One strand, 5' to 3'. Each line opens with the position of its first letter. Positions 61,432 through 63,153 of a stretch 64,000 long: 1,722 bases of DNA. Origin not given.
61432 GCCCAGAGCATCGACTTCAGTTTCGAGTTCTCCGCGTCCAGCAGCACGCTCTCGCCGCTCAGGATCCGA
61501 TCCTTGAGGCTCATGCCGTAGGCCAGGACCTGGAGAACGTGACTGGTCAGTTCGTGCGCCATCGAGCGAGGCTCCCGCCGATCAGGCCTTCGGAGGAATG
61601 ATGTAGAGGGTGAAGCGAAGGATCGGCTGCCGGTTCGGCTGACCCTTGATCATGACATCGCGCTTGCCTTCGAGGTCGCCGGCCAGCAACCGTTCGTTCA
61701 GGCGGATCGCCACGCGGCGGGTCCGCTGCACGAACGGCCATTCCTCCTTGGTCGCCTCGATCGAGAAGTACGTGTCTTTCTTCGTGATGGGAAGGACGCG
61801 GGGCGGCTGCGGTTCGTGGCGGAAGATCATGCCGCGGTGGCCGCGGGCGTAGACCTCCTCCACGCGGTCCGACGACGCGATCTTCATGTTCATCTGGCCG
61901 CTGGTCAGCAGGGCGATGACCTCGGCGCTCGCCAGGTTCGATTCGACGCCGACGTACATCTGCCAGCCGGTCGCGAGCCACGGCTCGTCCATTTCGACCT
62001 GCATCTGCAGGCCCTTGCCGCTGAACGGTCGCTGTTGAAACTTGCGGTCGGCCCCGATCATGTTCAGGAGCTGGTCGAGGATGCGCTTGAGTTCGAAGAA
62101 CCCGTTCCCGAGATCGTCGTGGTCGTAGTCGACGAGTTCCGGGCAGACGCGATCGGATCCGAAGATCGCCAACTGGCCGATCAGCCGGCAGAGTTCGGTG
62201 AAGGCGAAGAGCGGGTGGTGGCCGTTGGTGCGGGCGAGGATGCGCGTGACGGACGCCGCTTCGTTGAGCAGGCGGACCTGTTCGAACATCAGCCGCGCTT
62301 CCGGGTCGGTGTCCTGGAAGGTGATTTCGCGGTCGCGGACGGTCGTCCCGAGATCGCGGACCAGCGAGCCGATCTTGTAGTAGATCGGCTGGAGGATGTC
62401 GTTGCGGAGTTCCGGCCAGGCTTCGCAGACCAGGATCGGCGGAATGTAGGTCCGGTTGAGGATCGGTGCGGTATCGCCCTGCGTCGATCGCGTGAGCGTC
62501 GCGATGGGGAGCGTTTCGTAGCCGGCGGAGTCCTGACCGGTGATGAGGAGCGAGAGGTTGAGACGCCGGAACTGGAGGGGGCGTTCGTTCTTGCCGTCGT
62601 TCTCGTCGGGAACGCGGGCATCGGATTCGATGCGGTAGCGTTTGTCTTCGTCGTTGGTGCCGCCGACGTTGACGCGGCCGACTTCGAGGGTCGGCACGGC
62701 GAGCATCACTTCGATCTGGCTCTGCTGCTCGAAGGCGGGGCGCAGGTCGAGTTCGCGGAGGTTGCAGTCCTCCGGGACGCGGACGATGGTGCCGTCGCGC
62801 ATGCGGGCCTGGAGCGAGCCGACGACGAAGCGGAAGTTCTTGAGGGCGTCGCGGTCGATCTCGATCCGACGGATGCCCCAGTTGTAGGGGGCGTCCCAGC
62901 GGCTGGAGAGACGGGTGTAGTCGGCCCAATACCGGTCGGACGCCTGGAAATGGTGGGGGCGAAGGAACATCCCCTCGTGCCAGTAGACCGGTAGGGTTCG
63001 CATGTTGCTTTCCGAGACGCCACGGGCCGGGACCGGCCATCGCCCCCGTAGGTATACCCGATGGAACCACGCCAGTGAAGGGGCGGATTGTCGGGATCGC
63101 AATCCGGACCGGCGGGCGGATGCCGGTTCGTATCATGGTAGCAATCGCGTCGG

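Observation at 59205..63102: Orphan tssK-tssL(dotU)-tssM-like operon with a periplasm-less, P-loop-degenerate TssM homolog and no other T6SS genes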

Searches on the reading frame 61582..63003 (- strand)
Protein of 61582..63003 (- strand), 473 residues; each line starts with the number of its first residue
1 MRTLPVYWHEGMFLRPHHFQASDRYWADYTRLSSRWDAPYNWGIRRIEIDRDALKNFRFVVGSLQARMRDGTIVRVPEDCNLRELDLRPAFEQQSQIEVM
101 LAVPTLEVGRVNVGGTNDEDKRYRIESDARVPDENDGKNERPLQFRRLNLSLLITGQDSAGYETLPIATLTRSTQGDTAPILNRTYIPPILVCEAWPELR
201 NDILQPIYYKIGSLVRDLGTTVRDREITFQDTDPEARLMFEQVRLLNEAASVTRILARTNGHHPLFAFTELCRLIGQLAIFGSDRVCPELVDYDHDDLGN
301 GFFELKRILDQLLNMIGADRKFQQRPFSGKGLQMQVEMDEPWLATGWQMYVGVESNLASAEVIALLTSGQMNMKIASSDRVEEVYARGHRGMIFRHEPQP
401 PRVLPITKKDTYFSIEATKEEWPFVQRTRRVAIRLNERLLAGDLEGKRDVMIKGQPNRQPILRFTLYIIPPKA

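Call 3: search_protein_families(library=pfam, proteins=[window:61582-63003:-], max_evalue=0.1)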
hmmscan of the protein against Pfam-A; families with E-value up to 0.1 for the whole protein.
window:61582-63003:- (473 aa): 1 family
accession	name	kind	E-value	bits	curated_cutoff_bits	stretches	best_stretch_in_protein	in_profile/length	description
PF05936.17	T6SS_VasE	-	1.3e-75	255.2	23.4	1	18-439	1-419/429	Bacterial Type VI secretion, VC_A0110, EvfL, ImpJ, VasE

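Call 4: search_protein_families(library=ncbifam, proteins=[window:61582-63003:-], max_evalue=0.1)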
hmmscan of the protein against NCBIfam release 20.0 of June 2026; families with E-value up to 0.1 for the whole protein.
window:61582-63003:- (473 aa): 1 family
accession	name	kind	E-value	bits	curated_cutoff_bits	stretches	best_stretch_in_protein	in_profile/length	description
TIGR03353.2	VI_chp_4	equivalog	1.3e-80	271.6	100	1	5-439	2-419/429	type VI secretion system baseplate subunit TssK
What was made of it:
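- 61582..63003 (-): tssK (473 aa from ATG 63003; the mechanical ORF extends to TTG 63102). Baseplate-to-membrane connector. TIGR03353 scores 271.6 bits (cutoff 100) and PF05936 gives 1.3e-75 (calls 3, 4).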

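Call 57: search_solved_structures(query=window:61582-63003:-, max_evalue=0.01, show_alignments=1)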
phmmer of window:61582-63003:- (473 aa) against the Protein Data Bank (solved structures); distinct sequences matched with E-value up to 0.01: 5.
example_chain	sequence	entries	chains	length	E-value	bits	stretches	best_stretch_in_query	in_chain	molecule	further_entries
5y0e_A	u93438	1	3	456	3.4e-29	105.1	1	6-437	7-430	TssK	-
6giy_D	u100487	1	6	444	3.5e-29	105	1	6-418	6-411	TssK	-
5m30_A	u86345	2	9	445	3.5e-29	105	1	6-418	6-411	Type VI secretion protein | TssK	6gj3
5mwn_A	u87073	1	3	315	7.5e-24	87.5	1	6-314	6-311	Type VI secretion protein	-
6n38_A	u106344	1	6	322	2.9e-23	85.5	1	6-314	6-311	Putative type VI secretion protein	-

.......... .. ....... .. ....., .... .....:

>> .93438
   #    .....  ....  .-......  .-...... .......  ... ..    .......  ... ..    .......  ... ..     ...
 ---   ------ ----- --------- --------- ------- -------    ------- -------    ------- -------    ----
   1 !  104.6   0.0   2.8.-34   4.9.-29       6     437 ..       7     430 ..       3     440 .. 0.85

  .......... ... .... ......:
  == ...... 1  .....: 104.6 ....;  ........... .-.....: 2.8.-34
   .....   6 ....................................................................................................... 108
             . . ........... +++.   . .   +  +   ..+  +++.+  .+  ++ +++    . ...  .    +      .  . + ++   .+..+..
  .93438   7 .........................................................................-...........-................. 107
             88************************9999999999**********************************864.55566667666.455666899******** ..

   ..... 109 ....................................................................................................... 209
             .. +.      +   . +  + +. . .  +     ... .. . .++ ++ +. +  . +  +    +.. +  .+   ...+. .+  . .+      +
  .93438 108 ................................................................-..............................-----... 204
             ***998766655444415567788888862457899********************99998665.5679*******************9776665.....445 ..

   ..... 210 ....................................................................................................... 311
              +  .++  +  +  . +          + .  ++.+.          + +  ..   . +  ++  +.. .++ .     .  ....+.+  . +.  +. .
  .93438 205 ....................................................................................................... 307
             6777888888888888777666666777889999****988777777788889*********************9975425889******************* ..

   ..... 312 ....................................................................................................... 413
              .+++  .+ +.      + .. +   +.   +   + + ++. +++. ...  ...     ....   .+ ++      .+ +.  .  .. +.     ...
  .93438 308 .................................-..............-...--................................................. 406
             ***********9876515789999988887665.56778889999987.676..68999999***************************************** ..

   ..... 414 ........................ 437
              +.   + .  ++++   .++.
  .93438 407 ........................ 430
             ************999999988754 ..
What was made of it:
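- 61582..63003 (-): It aligns to solved TssK 5y0e over residues 6-437, which span nearly the whole chain, so the protein is complete (call 57).
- On TssK (T6SS baseplate subunit, TIGR03353/PF05936): phmmer alignment to 5y0e residues 7-430 and 5m30 residues 6-411, E=3.4e-29 (call 57).
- Checked: It aligns over its full length to solved TssK 5y0e/5m30, including the N-terminal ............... motif (call 57).
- TssK retains its full length, including the N-terminal region that binds TssFG in characterised systems (call 57).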

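Call 76: search_protein_families(library=padloc, proteins=[window:61582-63003:-], max_evalue=0.01)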
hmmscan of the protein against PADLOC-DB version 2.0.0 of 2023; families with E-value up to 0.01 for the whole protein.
window:61582-63003:- (473 aa): 0 families
